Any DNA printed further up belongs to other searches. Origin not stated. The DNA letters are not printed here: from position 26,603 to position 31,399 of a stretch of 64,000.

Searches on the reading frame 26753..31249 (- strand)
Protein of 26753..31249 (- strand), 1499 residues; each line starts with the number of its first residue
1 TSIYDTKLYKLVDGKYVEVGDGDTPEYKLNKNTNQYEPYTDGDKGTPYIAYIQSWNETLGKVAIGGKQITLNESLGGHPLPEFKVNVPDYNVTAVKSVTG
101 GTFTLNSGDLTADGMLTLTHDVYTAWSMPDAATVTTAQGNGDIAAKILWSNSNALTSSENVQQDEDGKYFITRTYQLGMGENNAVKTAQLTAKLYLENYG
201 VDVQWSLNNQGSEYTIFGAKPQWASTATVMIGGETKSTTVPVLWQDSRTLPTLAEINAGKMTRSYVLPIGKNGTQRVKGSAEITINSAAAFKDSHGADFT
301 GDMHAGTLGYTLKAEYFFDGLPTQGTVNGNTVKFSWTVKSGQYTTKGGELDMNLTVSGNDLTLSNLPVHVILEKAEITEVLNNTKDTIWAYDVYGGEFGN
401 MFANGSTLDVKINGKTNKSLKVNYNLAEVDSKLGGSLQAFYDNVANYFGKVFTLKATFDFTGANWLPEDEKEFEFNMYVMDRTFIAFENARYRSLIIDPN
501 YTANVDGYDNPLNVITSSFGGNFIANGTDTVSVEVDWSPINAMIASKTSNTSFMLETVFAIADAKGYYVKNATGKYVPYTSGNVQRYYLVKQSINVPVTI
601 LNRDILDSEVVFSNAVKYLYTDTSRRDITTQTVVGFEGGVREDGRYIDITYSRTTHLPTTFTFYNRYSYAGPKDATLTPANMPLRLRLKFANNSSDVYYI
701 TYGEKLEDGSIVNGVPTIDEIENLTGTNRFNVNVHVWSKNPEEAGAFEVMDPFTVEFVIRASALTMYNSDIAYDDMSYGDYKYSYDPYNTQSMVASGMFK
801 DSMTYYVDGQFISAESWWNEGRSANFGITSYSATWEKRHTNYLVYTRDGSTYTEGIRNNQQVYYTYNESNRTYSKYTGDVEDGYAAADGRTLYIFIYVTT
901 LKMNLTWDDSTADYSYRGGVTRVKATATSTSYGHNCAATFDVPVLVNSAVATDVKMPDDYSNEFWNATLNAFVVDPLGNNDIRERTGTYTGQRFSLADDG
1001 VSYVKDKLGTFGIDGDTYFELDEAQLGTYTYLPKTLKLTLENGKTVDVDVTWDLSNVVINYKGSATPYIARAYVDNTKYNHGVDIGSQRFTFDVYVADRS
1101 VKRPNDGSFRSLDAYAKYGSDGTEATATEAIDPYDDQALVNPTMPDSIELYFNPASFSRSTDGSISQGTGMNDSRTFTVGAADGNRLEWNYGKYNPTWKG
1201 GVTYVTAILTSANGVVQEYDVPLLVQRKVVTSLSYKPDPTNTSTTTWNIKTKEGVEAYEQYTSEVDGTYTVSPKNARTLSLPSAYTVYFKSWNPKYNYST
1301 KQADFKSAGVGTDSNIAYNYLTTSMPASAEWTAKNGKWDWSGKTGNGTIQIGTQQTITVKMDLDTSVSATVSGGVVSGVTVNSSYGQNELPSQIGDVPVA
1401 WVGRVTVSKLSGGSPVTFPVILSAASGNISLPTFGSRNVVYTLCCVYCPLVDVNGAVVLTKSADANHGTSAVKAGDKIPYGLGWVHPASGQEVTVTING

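Call 83: find_homologous_proteins(query=window:26753-31249:-, max_evalue=0.001)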
Query window:26753-31249:- (1499 aa): 1 proteins with E <= 0.001 among 8000 candidates.
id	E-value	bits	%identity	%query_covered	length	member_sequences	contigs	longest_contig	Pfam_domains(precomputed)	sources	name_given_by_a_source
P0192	8.6e-98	347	28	95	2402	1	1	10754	-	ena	-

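Call 84: search_protein_families(library=pfam, proteins=[P0192], max_evalue=0.01)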
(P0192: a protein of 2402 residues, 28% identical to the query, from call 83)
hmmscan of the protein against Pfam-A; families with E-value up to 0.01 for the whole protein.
P0192 (2402 aa): 0 families
